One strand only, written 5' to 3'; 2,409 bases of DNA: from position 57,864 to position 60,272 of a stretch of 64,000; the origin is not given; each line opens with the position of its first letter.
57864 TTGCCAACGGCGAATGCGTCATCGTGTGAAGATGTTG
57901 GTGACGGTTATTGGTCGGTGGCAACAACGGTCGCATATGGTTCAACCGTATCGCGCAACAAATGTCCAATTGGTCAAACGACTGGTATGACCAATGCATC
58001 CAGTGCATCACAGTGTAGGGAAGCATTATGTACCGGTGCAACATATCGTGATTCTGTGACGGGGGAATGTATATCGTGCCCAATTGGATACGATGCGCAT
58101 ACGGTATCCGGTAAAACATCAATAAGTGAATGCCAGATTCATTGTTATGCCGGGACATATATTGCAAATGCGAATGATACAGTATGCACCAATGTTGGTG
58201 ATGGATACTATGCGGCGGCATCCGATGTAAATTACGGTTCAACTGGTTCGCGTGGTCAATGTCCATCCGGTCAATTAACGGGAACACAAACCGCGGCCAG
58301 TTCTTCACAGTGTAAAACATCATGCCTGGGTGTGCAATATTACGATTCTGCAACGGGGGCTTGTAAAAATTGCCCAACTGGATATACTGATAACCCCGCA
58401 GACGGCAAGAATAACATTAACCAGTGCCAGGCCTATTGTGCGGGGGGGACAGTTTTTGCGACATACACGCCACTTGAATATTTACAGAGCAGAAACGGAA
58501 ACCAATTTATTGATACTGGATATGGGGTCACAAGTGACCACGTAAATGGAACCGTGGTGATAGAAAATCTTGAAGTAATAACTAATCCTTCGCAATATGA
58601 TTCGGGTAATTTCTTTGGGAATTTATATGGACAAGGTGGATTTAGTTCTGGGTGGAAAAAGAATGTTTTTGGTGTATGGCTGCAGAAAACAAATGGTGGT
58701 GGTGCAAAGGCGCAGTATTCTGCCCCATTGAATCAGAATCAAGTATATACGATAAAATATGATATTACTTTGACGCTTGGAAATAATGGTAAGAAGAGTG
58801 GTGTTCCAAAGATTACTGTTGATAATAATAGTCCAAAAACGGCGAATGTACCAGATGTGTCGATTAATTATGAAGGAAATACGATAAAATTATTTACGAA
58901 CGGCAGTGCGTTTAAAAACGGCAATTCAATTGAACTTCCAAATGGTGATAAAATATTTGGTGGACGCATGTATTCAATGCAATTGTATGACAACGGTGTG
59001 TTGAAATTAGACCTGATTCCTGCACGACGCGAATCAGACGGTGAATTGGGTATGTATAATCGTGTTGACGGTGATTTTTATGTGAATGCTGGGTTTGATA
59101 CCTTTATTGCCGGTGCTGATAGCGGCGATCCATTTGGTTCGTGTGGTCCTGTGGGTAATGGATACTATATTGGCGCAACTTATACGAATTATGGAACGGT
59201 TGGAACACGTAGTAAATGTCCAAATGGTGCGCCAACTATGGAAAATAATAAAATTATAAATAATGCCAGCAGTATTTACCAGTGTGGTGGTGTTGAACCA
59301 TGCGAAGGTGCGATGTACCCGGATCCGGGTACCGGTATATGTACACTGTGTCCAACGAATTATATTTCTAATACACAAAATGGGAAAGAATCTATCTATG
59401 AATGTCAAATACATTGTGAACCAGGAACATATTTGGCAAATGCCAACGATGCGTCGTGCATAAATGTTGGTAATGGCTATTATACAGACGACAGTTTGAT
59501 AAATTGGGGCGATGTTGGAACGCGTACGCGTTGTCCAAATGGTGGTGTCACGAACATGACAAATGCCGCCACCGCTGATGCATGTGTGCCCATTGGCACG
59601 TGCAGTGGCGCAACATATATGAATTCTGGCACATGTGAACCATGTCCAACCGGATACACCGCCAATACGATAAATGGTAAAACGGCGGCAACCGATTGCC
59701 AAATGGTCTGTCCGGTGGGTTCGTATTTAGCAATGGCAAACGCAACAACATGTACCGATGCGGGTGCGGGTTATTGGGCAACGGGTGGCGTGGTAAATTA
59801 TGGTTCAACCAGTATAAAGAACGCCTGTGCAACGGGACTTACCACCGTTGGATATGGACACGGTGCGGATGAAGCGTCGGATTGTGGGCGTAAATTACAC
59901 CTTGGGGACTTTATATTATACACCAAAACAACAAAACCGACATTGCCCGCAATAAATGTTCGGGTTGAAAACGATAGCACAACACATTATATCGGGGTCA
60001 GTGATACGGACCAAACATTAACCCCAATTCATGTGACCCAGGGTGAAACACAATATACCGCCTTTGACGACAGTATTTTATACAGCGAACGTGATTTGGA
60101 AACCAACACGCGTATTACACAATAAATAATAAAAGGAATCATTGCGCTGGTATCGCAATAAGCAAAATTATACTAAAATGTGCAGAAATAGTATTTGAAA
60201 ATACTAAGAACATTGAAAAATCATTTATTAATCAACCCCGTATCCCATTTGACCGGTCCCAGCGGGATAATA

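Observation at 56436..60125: Second Cys-rich secreted repeat protein (1229 aa): seven roughly 100-aa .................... modules and DUF285-like short repeats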

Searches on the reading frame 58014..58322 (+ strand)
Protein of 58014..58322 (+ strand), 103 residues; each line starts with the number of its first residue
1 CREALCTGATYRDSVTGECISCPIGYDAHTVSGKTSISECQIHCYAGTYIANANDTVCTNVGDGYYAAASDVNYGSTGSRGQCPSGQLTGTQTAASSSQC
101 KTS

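Call 12: search_protein_families(library=pfam, proteins=[window:58014-58322:+], max_evalue=10)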
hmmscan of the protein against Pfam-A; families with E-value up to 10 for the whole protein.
seq(103 aa): 1 family
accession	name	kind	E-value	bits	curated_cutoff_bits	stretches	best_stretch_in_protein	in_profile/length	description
PF07699.19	Ephrin_rec_like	-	0.007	16.6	23.1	1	6-40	14-48/48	Tyrosine-protein kinase ephrin type A/B receptor-like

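Call 64: search_solved_structures(query=A5, max_evalue=10, show_alignments=3)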
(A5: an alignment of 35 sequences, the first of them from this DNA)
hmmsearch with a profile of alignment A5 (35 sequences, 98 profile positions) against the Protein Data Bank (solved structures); distinct sequences matched with E-value up to 10: 1.
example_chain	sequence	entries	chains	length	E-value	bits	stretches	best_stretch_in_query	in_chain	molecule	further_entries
3urf_Z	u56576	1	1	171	0.36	14.4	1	10-55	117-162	Tumor necrosis factor receptor superfamily member 11B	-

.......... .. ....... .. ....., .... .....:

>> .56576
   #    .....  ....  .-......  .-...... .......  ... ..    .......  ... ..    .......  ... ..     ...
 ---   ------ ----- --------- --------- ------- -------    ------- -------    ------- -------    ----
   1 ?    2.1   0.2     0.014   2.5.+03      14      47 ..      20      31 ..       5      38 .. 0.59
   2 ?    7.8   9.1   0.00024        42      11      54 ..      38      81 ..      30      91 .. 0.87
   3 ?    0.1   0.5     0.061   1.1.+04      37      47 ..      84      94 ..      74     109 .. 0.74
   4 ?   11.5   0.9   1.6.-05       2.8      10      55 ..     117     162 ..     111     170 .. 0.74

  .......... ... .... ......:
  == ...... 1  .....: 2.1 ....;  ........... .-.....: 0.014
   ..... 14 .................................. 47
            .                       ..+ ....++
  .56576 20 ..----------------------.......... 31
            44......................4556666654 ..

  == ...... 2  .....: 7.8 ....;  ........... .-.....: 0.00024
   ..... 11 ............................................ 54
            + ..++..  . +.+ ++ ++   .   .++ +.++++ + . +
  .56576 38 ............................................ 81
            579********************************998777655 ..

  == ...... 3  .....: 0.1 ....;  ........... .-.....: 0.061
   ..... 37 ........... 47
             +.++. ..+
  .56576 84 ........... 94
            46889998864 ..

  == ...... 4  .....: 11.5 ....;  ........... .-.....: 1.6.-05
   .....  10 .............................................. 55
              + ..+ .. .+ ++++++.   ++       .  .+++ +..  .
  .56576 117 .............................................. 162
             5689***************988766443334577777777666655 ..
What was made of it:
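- Tried and rejected: The module alignment returned only osteoprotegerin at E 0.36 (call 64).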

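Call 65: search_protein_families(library=pfam, alignment_id=A5, max_evalue=0.1)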
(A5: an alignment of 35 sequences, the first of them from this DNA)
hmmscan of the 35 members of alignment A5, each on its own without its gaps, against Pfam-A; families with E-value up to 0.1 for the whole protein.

A. member 1, seq(98 aa): 1 family
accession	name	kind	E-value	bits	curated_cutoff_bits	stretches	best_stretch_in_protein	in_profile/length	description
PF07699.19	Ephrin_rec_like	-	0.0037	17.5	23.1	0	7-35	4-48/48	Tyrosine-protein kinase ephrin type A/B receptor-like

B. families by the number of members that match (of 35 scanned): 9 families
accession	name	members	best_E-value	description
PF07699.19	Ephrin_rec_like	31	4.2e-07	Tyrosine-protein kinase ephrin type A/B receptor-like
PF07562.20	NCD3G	18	0.00034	Nine Cysteines Domain of family 3 GPCR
PF13948.11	DUF4215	2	0.0012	Domain of unknown function (DUF4215)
PF23091.2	TNFR_ELAPOR1_6th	2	0.013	ELAPOR1-like, TNF receptor-like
PF12662.13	cEGF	1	0.0076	Complement Clr-like EGF-like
PF02710.19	Hema_HEFG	1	0.025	Hemagglutinin domain of haemagglutinin-esterase-fusion glycoprotein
PF00020.24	TNFR_c6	1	0.027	TNFR/NGFR cysteine-rich region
PF00084.26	Sushi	1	0.032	Sushi repeat (SCR repeat)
PF10782.14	zf-C2HCIx2C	1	0.056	Zinc-finger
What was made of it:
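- Closest known: Eukaryotic ephrin-receptor-like/TNFR-like Cys-rich repeats. Same: 31 of 35 family modules hit PF07699 (call 65).
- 31 of 35 match PF07699 at E<=0.1, best 4e-7 (call 65).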

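Call 71: search_protein_representatives(alignment_id=A5)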
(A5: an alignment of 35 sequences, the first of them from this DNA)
Query: 35 sequences, 98 profile positions. Proteins with E-value up to 0.001 (for the whole library): 612; up to 1e-10: 324; up to 1e-30: 87. The best 150 are listed.
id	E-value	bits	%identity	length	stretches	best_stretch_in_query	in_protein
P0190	2.9e-203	675.3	-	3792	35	1-84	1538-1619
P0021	5.5e-196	652.0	-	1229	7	1-97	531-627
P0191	4.0e-171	572.3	-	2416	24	1-95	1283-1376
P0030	2.9e-162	543.8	-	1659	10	1-96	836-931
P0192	4.2e-152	511.3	-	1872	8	1-96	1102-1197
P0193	9.3e-135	455.6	-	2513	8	1-96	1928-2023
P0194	4.4e-126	427.8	-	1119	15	1-79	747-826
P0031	4.4e-120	408.6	-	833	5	1-96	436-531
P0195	2.2e-113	387.1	-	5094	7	1-96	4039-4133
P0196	1.0e-105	362.6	-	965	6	1-97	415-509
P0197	3.3e-89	309.6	-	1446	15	28-95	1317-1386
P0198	5.5e-85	296.1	-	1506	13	1-95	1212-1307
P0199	7.9e-82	285.9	-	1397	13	1-81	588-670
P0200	1.4e-81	285.1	-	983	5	1-97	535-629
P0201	3.0e-81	284.1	-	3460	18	1-88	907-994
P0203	1.7e-77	272.0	-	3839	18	1-80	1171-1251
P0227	1.2e-49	182.7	-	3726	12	1-88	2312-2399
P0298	1.4e-24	102.4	-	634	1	1-95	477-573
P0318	1.3e-21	92.8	-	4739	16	1-81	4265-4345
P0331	6.0e-21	90.7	-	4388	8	1-95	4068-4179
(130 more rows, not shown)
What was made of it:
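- Closest known: Eukaryotic ephrin-receptor-like/TNFR-like Cys-rich repeats. Different: That module defines its own restricted family of 612 cluster representatives among 1.84 billion (call 71).
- Relatives carry up to 35 modules per protein (call 71).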

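Call 72: list_cluster_members(proteins=[P0190, P0191, P0193, P0195, P0201, P0203, P0227, P0318, P0331, P0298])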
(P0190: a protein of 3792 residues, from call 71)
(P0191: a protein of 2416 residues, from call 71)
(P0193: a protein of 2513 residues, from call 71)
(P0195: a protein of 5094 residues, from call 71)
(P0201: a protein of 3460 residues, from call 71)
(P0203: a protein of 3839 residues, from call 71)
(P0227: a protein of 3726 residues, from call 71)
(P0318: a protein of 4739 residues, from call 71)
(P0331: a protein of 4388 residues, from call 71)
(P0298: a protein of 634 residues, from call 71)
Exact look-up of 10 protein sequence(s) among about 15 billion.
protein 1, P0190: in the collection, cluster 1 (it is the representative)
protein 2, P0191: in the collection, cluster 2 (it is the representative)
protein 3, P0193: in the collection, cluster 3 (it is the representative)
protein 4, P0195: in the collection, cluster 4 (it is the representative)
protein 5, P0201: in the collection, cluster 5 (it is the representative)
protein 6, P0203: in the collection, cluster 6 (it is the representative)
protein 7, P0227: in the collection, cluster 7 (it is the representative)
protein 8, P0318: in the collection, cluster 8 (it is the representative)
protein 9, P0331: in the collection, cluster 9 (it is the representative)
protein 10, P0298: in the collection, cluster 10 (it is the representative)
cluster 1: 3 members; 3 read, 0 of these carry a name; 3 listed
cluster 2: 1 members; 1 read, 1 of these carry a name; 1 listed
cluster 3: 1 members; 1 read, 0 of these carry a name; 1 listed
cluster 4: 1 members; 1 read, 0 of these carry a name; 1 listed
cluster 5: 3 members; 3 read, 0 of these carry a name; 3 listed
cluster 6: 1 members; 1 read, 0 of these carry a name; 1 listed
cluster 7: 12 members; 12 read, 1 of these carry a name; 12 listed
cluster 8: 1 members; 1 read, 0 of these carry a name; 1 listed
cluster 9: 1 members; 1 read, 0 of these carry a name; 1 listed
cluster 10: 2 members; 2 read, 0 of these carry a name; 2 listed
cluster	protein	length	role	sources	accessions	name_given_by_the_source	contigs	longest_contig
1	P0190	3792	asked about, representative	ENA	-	-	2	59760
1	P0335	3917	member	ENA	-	-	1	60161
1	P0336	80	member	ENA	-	-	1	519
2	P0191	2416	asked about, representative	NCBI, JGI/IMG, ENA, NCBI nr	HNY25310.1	MAG TPA: InlB B-repeat-containing protein [Alphaproteobacteria bacterium] | InlB B-repeat-containing protein [Alphaproteobacteria bacterium]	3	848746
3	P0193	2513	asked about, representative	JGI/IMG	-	-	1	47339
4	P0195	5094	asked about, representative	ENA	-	-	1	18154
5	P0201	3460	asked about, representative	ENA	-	-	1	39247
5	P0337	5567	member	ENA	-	-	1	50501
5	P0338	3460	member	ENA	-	-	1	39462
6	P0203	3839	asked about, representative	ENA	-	-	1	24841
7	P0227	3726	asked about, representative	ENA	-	-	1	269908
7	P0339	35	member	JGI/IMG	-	hypothetical protein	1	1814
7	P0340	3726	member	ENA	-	-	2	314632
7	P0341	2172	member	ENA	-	-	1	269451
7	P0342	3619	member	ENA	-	-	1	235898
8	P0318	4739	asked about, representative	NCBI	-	-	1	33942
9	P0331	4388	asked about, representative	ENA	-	-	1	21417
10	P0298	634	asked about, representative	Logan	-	-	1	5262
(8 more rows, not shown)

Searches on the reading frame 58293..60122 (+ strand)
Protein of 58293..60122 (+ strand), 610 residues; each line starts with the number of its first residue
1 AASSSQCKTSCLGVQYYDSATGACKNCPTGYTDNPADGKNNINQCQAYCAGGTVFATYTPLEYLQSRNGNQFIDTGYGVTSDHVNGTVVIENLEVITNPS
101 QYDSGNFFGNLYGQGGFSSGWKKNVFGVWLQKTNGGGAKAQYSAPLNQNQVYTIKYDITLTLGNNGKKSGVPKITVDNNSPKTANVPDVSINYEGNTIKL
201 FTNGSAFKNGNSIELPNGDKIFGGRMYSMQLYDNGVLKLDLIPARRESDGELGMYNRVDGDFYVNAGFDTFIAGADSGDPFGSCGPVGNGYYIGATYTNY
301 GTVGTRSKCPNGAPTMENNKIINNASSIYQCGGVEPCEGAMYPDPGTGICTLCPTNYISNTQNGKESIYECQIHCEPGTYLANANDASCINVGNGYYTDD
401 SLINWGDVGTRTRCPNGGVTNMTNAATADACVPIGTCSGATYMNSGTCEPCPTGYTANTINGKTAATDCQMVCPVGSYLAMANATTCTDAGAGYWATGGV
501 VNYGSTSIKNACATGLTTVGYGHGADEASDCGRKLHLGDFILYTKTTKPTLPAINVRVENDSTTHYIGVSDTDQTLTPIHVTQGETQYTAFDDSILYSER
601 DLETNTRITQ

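Call 40: predict_structure(alignment_id=A3)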
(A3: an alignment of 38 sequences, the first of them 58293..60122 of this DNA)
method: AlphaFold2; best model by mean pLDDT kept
length: 610 residues; sequences in the alignment: 38
mean_pLDDT: 88.0   pTM: 0.63
mean pLDDT of the five models: 88.0, 86.7, 86.6, 85.3, 85.1
residues with pLDDT >= 90: 383; 70-90: 177; 50-70: 33; < 50: 17
segments of 3 or more residues with pLDDT < 50: 1-3, 594-602, 605-607
pLDDT, mean of each block of 10 residues (from residue 1): 56 91 90 90 92 93 93 95 97 94 95 93 97 93 97 98 92 98 96 92 94 87 97 98 93 94 93 94 89 93 88 90 93 94 94 96 94 96 94 93 94 83 89 82 84 92 91 89 89 85 92 76 68 74 68 78 80 72 81 51 47
secondary structure, 60 per line:
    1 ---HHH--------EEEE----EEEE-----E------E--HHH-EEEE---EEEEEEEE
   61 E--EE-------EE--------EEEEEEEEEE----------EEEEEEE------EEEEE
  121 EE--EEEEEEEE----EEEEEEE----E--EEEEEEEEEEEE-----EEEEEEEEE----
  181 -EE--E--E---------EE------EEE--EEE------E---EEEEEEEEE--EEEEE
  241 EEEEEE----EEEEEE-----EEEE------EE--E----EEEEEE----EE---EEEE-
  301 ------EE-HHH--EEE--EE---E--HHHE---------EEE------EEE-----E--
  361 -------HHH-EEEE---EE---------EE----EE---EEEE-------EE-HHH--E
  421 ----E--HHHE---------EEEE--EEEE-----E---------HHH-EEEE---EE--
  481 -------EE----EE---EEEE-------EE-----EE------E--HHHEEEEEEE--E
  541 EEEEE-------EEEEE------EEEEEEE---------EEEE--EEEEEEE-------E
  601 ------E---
elements in order: E15-18 E23-26 E46-49 E53-61 E83-92 E103-109 E116-122 E125-132 E137-143 E151-162 E168-176 E207-209 E212-214 E225-233 E236-246 E251-256 E262-265 E281-286 E296-299 E315-317 E341-343 E350-352 E372-375 E401-404 E441-444 E447-450 E470-473 E499-502 E531-537 E540-545 E553-557 E564-570 E580-583 E586-592
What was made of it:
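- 58449..59141 (+): Laminin-G/LNS/pentraxin-fold beta-sandwich (aa 672-902) nested inside module M4. pLDDT is 92-98 (call 40).
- It could not be fold-searched on its own, and its pLDDT is only 68-81 (call 40).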

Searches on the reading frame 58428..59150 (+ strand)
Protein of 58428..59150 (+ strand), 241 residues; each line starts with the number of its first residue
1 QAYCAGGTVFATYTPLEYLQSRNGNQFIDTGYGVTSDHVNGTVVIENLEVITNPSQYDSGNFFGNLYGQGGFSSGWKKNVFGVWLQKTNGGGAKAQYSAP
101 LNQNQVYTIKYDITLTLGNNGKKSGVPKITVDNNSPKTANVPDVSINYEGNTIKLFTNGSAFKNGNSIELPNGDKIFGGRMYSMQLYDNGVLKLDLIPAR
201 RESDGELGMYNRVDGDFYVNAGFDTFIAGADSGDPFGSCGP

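Call 12: search_protein_families(library=pfam, proteins=[window:58428-59150:+], max_evalue=10)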
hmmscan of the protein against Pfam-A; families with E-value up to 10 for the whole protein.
seq(241 aa): 1 family
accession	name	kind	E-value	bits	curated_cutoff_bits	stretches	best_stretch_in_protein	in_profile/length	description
PF22796.1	SlpA_N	-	0.008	16.8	27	1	112-195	71-153/166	SlpA N-terminal domain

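Call 77: search_dna_similar(query=window:58455-59120:+, collection=phages, mode=protein, max_evalue=0.001, max_rows=15)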
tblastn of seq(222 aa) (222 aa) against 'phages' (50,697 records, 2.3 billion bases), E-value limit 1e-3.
No match.

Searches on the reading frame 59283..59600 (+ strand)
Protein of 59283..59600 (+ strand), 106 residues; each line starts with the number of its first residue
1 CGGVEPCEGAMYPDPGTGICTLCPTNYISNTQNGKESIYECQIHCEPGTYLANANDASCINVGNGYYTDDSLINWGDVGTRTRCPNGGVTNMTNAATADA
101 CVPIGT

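Call 12: search_protein_families(library=pfam, proteins=[window:59283-59600:+], max_evalue=10)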
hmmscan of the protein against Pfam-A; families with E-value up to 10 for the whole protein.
seq(106 aa): 4 families
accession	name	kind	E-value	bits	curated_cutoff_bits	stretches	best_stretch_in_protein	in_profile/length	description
PF07562.20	NCD3G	-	0.001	19.4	38.9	1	22-67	9-53/54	Nine Cysteines Domain of family 3 GPCR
PF07699.19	Ephrin_rec_like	-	0.0039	17.4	23.1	2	39-69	9-38/48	Tyrosine-protein kinase ephrin type A/B receptor-like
PF02710.19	Hema_HEFG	-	0.024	15.3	25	1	31-71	68-108/155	Hemagglutinin domain of haemagglutinin-esterase-fusion glycoprotein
PF00020.24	TNFR_c6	-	2.5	9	29.4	1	45-60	1-16/39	TNFR/NGFR cysteine-rich region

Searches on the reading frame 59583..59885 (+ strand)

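Call 12: search_protein_families(library=pfam, proteins=[window:59583-59885:+], max_evalue=10)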
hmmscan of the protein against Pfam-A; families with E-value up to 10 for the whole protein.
seq(101 aa): 3 families
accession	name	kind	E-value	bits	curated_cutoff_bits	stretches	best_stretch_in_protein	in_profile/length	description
PF07562.20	NCD3G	-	0.004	17.4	38.9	1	19-66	8-54/54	Nine Cysteines Domain of family 3 GPCR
PF07699.19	Ephrin_rec_like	-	0.017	15.3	23.1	2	12-26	3-19/48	Tyrosine-protein kinase ephrin type A/B receptor-like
PF23091.2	TNFR_ELAPOR1_6th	-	0.02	15.2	33.2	1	9-30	5-26/41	ELAPOR1-like, TNF receptor-like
